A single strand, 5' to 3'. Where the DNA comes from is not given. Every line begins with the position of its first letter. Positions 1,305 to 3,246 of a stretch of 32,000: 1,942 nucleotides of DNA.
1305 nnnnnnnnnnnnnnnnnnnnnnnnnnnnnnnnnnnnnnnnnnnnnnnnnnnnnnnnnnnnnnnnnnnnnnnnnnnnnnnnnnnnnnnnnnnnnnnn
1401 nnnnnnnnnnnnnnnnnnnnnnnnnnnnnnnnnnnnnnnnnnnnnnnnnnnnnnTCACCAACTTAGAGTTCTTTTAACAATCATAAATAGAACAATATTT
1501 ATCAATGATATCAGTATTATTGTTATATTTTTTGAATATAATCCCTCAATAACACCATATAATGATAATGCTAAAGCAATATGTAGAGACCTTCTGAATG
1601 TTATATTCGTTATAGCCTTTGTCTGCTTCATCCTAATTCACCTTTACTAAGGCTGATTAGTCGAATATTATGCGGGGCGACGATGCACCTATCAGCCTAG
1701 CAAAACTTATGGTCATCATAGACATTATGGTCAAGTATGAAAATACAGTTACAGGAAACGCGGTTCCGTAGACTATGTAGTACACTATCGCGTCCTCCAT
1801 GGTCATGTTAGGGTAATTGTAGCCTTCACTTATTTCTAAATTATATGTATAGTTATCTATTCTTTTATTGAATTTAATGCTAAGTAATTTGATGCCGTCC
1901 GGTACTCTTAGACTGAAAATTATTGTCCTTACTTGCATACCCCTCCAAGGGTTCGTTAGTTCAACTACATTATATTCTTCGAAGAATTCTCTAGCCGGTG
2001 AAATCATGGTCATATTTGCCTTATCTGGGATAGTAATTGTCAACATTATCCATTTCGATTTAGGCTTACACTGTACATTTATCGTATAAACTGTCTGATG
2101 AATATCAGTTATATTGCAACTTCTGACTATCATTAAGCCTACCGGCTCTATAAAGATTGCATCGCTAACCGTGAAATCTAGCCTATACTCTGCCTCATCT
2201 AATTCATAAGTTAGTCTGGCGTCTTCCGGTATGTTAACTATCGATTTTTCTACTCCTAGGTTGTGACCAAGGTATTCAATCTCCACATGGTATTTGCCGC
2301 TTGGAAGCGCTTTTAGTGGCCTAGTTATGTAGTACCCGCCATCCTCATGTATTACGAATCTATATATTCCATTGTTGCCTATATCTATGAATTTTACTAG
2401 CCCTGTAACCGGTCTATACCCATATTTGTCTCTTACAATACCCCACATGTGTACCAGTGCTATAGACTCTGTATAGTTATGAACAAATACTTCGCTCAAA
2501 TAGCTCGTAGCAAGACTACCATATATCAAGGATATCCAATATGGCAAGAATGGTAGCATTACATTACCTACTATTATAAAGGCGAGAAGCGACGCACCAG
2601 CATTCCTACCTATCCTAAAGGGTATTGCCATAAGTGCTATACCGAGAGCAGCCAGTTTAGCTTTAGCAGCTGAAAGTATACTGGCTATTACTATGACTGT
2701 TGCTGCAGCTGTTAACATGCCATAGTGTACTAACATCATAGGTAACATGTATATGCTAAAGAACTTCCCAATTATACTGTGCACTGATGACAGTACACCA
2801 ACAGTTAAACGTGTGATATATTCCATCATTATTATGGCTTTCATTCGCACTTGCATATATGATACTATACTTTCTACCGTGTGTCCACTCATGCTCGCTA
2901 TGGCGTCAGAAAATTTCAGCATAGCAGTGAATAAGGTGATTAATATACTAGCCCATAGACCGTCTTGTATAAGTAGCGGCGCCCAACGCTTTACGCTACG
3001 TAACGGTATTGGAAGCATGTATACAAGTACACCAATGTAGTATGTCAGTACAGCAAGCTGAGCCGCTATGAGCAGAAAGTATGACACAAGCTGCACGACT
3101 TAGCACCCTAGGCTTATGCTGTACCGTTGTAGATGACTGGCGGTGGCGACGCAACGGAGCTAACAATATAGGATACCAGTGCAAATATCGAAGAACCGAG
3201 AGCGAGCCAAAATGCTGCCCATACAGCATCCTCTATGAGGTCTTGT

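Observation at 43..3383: Complete minimal T4SS-like / Ced-type DNA-transfer operon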

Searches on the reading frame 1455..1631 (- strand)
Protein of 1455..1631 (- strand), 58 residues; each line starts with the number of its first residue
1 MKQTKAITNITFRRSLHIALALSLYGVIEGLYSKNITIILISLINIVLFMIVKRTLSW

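Call 4: search_protein_families(library=pfam, proteins=[window:1455-1631:-], max_evalue=1)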
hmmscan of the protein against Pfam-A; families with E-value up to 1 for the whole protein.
window:1455-1631:- (58 aa): 0 families

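Call 5: search_protein_families(library=ncbifam, proteins=[window:1455-1631:-], max_evalue=1)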
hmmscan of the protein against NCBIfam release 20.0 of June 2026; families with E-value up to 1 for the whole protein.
window:1455-1631:- (58 aa): 0 families

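Call 81: search_protein_families(library=padloc, proteins=[window:1455-1631:-], max_evalue=0.001)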
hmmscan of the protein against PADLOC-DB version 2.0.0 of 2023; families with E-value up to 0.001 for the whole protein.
window:1455-1631:- (58 aa): 0 families

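Call 88: search_protein_families(library=pfam, alignment_id=A7, max_evalue=1)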
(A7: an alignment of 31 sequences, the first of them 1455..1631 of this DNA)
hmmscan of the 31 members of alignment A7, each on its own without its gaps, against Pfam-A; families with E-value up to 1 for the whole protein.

A. member 1, window:1455-1631:- (58 aa): 0 families

B. families by the number of members that match (of 31 scanned): 27 families (the first 25 are shown)
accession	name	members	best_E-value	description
PF13398.12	Peptidase_M50B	2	0.049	Peptidase M50B-like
PF13822.11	ACC_epsilon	1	0.0064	Acyl-CoA carboxylase epsilon subunit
PF19885.4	DUF6358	1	0.0076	Family of unknown function (DUF6358)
PF00860.26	Xan_ur_permease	1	0.0087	Permease family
PF13033.11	DUF3894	1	0.016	Protein of unknown function (DUF3894)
PF03600.22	CitMHS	1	0.018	Citrate transporter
PF14055.11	NVEALA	1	0.051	NVEALA protein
PF04066.18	MrpF_PhaF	1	0.057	Multiple resistance and pH regulation protein F (MrpF / PhaF)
PF18270.6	Evf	1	0.064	Virulence factor Evf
PF13789.11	DUF4181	1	0.081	Domain of unknown function (DUF4181)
PF07168.17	Ureide_permease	1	0.084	Ureide permease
PF13567.11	DUF4131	1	0.12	Domain of unknown function (DUF4131)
PF21976.1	SMIM43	1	0.13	Small integral membrane protein 43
PF18186.6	SLATT_4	1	0.15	SMODS and SLOG-associating 2TM effector domain family 4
PF11119.13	DUF2633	1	0.17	Protein of unknown function (DUF2633)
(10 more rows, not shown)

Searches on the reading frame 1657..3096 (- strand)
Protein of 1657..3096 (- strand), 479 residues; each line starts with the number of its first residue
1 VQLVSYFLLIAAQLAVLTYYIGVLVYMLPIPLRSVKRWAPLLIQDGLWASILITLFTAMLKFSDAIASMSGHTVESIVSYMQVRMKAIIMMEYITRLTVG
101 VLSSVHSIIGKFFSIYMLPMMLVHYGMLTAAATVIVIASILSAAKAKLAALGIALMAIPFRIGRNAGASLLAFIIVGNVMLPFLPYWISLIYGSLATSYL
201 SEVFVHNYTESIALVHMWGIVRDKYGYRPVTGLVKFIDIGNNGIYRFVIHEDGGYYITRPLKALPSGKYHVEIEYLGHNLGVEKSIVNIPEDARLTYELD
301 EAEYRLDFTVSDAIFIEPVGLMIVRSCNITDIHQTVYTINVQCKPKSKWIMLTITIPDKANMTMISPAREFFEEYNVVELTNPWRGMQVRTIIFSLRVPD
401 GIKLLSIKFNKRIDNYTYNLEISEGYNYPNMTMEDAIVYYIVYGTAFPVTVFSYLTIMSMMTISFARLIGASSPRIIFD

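Call 4: search_protein_families(library=pfam, proteins=[window:1657-3096:-], max_evalue=1)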
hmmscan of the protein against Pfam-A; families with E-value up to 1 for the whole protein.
window:1657-3096:- (479 aa): 1 family
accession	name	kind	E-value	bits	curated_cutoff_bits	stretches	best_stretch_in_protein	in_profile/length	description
PF11589.14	DUF3244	-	0.047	14.1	25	0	235-276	45-86/96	Domain of unknown function (DUF3244)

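Call 5: search_protein_families(library=ncbifam, proteins=[window:1657-3096:-], max_evalue=1)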
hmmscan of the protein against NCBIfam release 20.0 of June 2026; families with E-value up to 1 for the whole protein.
window:1657-3096:- (479 aa): 3 families
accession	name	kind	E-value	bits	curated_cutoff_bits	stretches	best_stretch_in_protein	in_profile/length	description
NF041796.2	Ced_CedA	equivalog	1.4e-36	126.4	330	1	4-197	4-197/259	DNA import protein CedA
NF053657.1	CedE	equivalog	8.2e-17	61.8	400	1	6-191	5-195/260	DNA-translocating protein CedE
NF041797.1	Ced_CedA1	equivalog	2.8e-05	24.1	100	1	5-67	10-72/75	DNA import protein CedA1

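Call 9: search_solved_structures(query=window:1657-3096:-, max_evalue=10)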
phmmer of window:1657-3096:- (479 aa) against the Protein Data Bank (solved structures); distinct sequences matched with E-value up to 10: 1.
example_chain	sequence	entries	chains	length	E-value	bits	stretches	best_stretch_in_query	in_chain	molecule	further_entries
8dfu_B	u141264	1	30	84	0.021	17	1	9-61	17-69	Pilin protein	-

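Call 18: find_homologous_proteins(query=window:1657-3096:-, max_evalue=0.001)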
Query window:1657-3096:- (479 aa): 26 proteins with E <= 0.001 among 8000 candidates.
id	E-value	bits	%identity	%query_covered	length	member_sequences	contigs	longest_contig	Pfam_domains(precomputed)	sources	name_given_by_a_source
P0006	1.1e-297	1005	95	100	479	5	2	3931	PF27251.1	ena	-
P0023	4.7e-213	726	68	100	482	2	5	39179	PF27251.1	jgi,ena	-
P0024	1.3e-211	722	68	100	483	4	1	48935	PF27251.1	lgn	-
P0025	3.6e-152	526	53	100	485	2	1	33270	PF27251.1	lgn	-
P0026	6.4e-103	363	41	99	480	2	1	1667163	PF27251.1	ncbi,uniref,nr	ncbi:hypothetical protein [Hyperthermus butylicus]|uniref:Conserved crenarchaeal protein n=1 Tax=Hyp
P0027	1.3e-95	339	39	97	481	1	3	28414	PF27251.1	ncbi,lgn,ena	-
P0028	4.2e-94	334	39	97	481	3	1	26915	PF27251.1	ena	-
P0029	8.5e-92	327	39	99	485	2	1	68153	PF27251.1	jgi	jgi:hypothetical protein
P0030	5.6e-85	304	36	99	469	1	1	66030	PF27251.1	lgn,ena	-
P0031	1.5e-84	303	36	96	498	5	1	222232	PF27251.1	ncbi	-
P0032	1.1e-79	287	37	100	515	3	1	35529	PF27251.1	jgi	jgi:hypothetical protein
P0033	1.1e-78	283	36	99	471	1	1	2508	PF27251.1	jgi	jgi:hypothetical protein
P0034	1.9e-75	273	36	100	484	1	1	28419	PF27251.1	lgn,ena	-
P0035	2.0e-68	250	34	100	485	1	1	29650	PF27251.1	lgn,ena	-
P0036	6.2e-68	248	34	100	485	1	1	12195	PF27251.1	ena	-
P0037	7.7e-64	234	33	99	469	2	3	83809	PF27251.1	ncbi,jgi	jgi:hypothetical protein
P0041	1.4e-35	141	29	99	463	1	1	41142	PF27251.1,PF13620.13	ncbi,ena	-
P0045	6.8e-21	93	30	62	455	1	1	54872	PF27251.1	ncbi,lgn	ncbi:MAG: hypothetical protein ABWW65_07465 [Thermoprotei archaeon]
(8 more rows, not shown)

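Call 31: find_encoding_contigs(protein=P0026, flank=8000, max_places=2)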
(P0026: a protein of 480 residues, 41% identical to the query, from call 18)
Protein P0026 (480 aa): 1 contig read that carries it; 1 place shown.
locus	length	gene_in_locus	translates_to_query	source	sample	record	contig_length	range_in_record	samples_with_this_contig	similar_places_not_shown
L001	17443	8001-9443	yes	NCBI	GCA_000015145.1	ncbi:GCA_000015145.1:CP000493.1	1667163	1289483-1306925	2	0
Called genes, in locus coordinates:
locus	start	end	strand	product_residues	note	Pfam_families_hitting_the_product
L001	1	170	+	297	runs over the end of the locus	PF10609:ParA, PF13614:AAA_31 (weak), PF00142:Fer4_NifH (faint), PF01656:CbiA, PF02374:ArsA_ATPase (faint)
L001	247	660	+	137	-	PF04014:MazE_antitoxin (weak)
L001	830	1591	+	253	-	PF00705:PCNA_N, PF02747:PCNA_C (faint)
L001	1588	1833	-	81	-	-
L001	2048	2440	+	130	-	-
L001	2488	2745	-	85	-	PF12136:RNA_pol_Rpo13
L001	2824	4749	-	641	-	PF01935:DUF87, PF10412:TrwB_AAD_bind (weak), PF12846:AAA_10 (faint)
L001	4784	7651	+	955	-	PF04851:ResIII, PF00270:DEAD, PF00271:Helicase_C, PF19306:WHD_Lhr, PF08494:DEAD_assoc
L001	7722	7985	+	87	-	PF27251:CedA1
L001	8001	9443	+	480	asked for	PF27251:CedA1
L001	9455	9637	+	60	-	-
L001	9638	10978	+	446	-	PF01935:DUF87 (faint), PF10412:TrwB_AAD_bind (faint), PF12846:AAA_10 (faint), PF13401:AAA_22 (weak)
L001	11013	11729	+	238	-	PF00181:Ribosomal_L2_N (weak), PF03947:Ribosomal_L2_C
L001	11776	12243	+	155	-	PF00203:Ribosomal_S19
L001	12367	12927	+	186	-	PF01209:Ubie_methyltran (weak), PF08241:Methyltransf_11, PF08242:Methyltransf_12, PF13649:Methyltransf_25, PF13847:Methyltransf_31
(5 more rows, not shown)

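Call 32: find_encoding_contigs(protein=P0031, flank=8000, max_places=2)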
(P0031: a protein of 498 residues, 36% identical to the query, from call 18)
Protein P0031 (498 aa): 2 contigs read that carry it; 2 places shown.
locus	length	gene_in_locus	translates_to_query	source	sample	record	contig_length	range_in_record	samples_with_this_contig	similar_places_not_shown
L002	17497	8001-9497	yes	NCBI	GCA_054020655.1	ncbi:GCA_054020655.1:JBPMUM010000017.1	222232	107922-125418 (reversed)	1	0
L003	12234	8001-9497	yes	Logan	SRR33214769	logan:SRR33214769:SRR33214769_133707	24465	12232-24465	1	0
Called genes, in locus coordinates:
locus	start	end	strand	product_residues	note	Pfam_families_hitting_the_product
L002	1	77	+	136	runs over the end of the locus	PF04014:MazE_antitoxin (weak)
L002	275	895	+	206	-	PF01904:DUF72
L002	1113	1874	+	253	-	PF00705:PCNA_N, PF02747:PCNA_C (faint)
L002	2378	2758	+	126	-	-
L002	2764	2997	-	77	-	PF12136:RNA_pol_Rpo13 (weak)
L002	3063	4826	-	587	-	PF01580:FtsK_SpoIIIE (faint), PF00270:DEAD (faint), PF01935:DUF87, PF10412:TrwB_AAD_bind (faint), PF12846:AAA_10 (faint), PF13401:AAA_22 (faint), PF05872:HerA_C (weak)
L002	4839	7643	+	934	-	PF00270:DEAD, PF04851:ResIII (weak), PF00271:Helicase_C, PF19306:WHD_Lhr, PF08494:DEAD_assoc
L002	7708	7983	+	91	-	PF27251:CedA1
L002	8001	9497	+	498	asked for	PF27251:CedA1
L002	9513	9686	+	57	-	-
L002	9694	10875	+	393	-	PF01935:DUF87 (weak), PF05872:HerA_C (faint), PF10412:TrwB_AAD_bind (weak), PF12846:AAA_10 (faint), PF13401:AAA_22, PF13604:AAA_30 (weak)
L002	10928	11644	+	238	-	PF00181:Ribosomal_L2_N (weak), PF03947:Ribosomal_L2_C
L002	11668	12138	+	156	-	PF00203:Ribosomal_S19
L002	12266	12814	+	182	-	PF08241:Methyltransf_11, PF08242:Methyltransf_12, PF13649:Methyltransf_25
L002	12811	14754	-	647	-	PF05762:VWA_CoxE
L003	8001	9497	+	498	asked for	PF27251:CedA1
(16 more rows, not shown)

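Call 33: predict_structure(alignment_id=A1)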
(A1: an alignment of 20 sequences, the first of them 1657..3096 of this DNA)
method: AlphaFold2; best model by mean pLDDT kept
length: 479 residues; sequences in the alignment: 20
mean_pLDDT: 83.9   pTM: 0.65
mean pLDDT of the five models: 83.9, 83.3, 82.2, 82.1, 81.3
residues with pLDDT >= 90: 143; 70-90: 278; 50-70: 56; < 50: 2
segments of 3 or more residues with pLDDT < 50: none
pLDDT, mean of each block of 10 residues (from residue 1): 87 90 89 85 86 88 89 87 88 86 77 81 90 93 91 86 83 93 88 72 62 82 92 89 86 82 82 91 87 71 86 88 90 88 88 89 69 83 87 88 82 67 65 72 87 92 88 64
secondary structure, 60 per line:
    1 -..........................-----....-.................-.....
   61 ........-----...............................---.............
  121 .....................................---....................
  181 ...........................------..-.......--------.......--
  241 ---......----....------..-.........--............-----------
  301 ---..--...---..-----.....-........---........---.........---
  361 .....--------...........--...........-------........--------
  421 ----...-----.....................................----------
elements in order: H2-27 H33-36 H38-54 H56-68 H74-104 H108-157 H161-207 E217-223 E232-238 E244-249 E254-257 E267-275 E278-289 E308-310 E321-325 E327-334 E338-345 E349-357 E361-365 E374-384 E387-397 E405-412 E425-427 H433-469

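Call 34: find_encoding_contigs(protein=P0045, flank=8000, max_places=1)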
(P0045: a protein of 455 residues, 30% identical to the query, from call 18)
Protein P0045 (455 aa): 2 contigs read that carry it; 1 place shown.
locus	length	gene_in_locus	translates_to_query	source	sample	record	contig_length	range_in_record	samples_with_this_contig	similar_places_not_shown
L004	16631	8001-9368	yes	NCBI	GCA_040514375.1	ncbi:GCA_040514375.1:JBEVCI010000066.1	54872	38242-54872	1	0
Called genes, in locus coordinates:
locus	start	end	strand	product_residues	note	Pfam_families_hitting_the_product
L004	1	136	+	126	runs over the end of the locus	-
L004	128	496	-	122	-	-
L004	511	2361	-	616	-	PF01935:DUF87, PF12846:AAA_10 (weak), PF19044:P-loop_TraG (faint)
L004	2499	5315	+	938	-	PF00270:DEAD, PF04851:ResIII (weak), PF00271:Helicase_C, PF19306:WHD_Lhr, PF08494:DEAD_assoc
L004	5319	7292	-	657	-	PF01507:PAPS_reduct, PF13183:Fer4_8 (faint), PF13237:Fer4_10 (faint), PF14697:Fer4_21 (weak)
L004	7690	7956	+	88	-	PF27251:CedA1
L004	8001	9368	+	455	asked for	PF27251:CedA1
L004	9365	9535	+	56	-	-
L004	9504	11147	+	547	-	PF12846:AAA_10 (faint), PF01935:DUF87 (weak), PF05872:HerA_C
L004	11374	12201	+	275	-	PF02598:Methyltrn_RNA_3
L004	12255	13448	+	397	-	PF00297:Ribosomal_L3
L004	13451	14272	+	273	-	PF00573:Ribosomal_L4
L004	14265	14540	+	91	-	PF00276:Ribosomal_L23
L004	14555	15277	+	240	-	PF03947:Ribosomal_L2_C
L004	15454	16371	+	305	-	PF07728:AAA_5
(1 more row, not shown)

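Call 35: find_encoding_contigs(protein=P0041, flank=8000, max_places=1)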
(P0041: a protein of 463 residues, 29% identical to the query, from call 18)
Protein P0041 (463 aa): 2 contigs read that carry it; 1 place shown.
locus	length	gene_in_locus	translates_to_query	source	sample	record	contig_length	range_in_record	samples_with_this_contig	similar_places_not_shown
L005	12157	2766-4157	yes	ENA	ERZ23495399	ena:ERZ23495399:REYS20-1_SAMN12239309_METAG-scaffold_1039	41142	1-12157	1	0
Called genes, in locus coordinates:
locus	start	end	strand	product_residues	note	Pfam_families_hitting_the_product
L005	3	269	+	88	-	?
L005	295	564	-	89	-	-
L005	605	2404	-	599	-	PF01580:FtsK_SpoIIIE (weak), PF01935:DUF87, PF05872:HerA_C (faint), PF05707:Zot (faint)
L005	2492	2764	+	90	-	PF27251:CedA1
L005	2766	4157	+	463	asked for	PF27251:CedA1, PF13620:CarboxypepD_reg (weak)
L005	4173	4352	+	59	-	-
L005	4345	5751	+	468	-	PF01935:DUF87, PF04851:ResIII (weak), PF10412:TrwB_AAD_bind (faint), PF12846:AAA_10 (faint), PF13401:AAA_22, PF25199:nSTAND_NTPase5 (faint)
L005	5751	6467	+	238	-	PF03947:Ribosomal_L2_C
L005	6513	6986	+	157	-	PF00203:Ribosomal_S19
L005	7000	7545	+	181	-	PF01209:Ubie_methyltran (weak), PF13847:Methyltransf_31, PF08241:Methyltransf_11, PF08242:Methyltransf_12, PF13649:Methyltransf_25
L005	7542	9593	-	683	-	PF05762:VWA_CoxE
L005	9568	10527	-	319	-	PF07728:AAA_5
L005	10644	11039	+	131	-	-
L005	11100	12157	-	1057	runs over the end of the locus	PF00133:tRNA-synt_1, PF09334:tRNA-synt_1g (weak), PF08264:Anticodon_1, PF19302:DUF5915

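Call 36: find_encoding_contigs(protein=P0037, flank=8000, max_places=1)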
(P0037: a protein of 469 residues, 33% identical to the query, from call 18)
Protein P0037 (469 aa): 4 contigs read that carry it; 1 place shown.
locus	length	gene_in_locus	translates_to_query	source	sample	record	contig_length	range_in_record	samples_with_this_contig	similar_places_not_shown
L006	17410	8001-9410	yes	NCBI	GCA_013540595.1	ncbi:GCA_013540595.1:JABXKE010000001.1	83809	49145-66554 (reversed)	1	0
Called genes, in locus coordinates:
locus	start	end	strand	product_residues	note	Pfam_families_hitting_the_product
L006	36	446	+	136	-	PF04014:MazE_antitoxin (weak)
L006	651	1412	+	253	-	PF00705:PCNA_N, PF02747:PCNA_C (faint), PF04139:Rad9 (faint)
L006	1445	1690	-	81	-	-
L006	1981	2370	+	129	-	-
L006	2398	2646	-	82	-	PF12136:RNA_pol_Rpo13 (weak)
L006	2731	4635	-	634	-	PF01935:DUF87, PF12846:AAA_10 (faint)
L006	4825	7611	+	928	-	PF00270:DEAD, PF04851:ResIII, PF00271:Helicase_C, PF22590:Cas3-like_C_2, PF19306:WHD_Lhr, PF08494:DEAD_assoc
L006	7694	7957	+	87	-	PF27251:CedA1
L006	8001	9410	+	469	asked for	PF27251:CedA1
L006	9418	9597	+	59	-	-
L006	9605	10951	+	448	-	PF12846:AAA_10 (faint)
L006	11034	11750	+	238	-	PF00181:Ribosomal_L2_N (weak), PF03947:Ribosomal_L2_C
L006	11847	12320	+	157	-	PF00203:Ribosomal_S19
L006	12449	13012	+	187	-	PF13847:Methyltransf_31, PF08241:Methyltransf_11, PF08242:Methyltransf_12, PF13649:Methyltransf_25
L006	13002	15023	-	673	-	PF05762:VWA_CoxE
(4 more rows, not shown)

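Call 39: fold_search(model_id=the predicted structure, library=pdb)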
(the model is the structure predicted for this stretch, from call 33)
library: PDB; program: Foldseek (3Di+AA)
matches with E <= 10: 1056; with E <= 0.001: 0
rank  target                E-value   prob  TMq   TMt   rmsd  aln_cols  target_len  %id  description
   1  5ius_D                9.3e-03  0.47  0.12  0.23  17.5       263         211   12  Crystal structure of human PD-L1 in complex with high affinity PD-1 mutant (released 2016-09-28)
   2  5ius_C                1.3e-02  0.54  0.13  0.25  17.6       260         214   13  Crystal structure of human PD-L1 in complex with high affinity PD-1 mutant (released 2016-09-28)
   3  8hry_H                1.6e-02  0.18  0.09  0.16  18.0       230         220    7  Cryo-EM structure of human NTCP-myr-preS1-YN9016Fab complex (released 2024-01-17)
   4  4bfi_B                1.8e-02  0.20  0.09  0.18  20.0       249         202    9  Structure of the complex of the extracellular portions of mouse CD200R and mouse CD200 (released 2013-05-01)
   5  4im8                  1.8e-02  0.16  0.09  0.19  18.1       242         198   11  low resolution crystal structure of mouse RAGE (released 2013-08-14)
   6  2o26_U                1.9e-02  0.23  0.09  0.15  21.5       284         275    8  Structure of a class III RTK signaling assembly (released 2007-03-13)
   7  7u8e_H                2.1e-02  0.11  0.08  0.14  18.2       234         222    6  Crystal structure of antibody Ab246 in complex with SARS-CoV-2 receptor binding domain (released 2023-03-15)
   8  6xq6_A                2.2e-02  0.16  0.09  0.17  18.2       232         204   10  Receptor for Advanced Glycation End Products VC1 domain in complex with Fragment 11 (released 2021-07-14)
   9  8hws_I                2.6e-02  0.15  0.09  0.16  19.2       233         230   10  The complex structure of Omicron BA.4 RBD with BD604, S309, and S304 (released 2023-12-06)
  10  6xq6_B                3.0e-02  0.23  0.09  0.19  17.9       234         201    9  Receptor for Advanced Glycation End Products VC1 domain in complex with Fragment 11 (released 2021-07-14)
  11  5dq9_H                3.2e-02  0.38  0.12  0.24  17.7       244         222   10  Structure of S55-3 Fab in complex with Lipid A (released 2016-03-09)
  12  7fe3_A                3.4e-02  0.14  0.09  0.07  22.2       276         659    9  Crystal structure of GH65 alpha-1,2-glucosidase from Flavobacterium johnsoniae (released 2021-11-10)
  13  7ryv_I                3.6e-02  0.25  0.11  0.21  17.8       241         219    7  Anti-HIV neutralizing antibody Ab1573 Fab isolated from sequentially immunized macaques (released 2022-01-19)
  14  1it9_H                3.6e-02  0.12  0.08  0.15  18.8       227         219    7  CRYSTAL STRUCTURE OF AN ANTIGEN-BINDING FRAGMENT FROM A HUMANIZED VERSION OF THE ANTI-HUMAN FAS ANTIBODY HFE7A (released 2003-02-25)
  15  9n5h_H                3.7e-02  0.13  0.09  0.16  17.9       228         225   10  Endogenous Pfs230D1-6 in complex with RUPA-97, LMIV230-01, and 2A2 Fab domains (released 2025-10-15)
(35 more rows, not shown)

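Call 75: search_solved_structures(query=A1, max_evalue=10)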
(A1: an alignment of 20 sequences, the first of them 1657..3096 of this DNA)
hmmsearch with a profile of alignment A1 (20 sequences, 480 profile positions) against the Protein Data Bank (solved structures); distinct sequences matched with E-value up to 10: 6.
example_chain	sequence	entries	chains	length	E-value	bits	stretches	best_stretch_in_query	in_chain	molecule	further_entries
8dfu_B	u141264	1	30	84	7.8e-06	28.5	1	6-65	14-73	Pilin protein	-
10ps_A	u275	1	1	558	0.034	16.5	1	228-274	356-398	Serine-aspartate repeat-containing protein D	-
1uwy_A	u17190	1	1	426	0.052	15.9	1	199-290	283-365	CARBOXYPEPTIDASE M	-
2dia_A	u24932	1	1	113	0.18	14.1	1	230-288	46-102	Filamin-B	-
2ds4_A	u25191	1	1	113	0.19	14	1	210-285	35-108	Tripartite motif protein 45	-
6vs7_A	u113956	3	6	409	1.4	11.1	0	208-258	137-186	Adhesin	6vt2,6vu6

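Call 81: search_protein_families(library=padloc, proteins=[window:1657-3096:-], max_evalue=0.001)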
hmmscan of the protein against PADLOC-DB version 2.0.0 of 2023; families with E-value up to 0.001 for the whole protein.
window:1657-3096:- (479 aa): 0 families
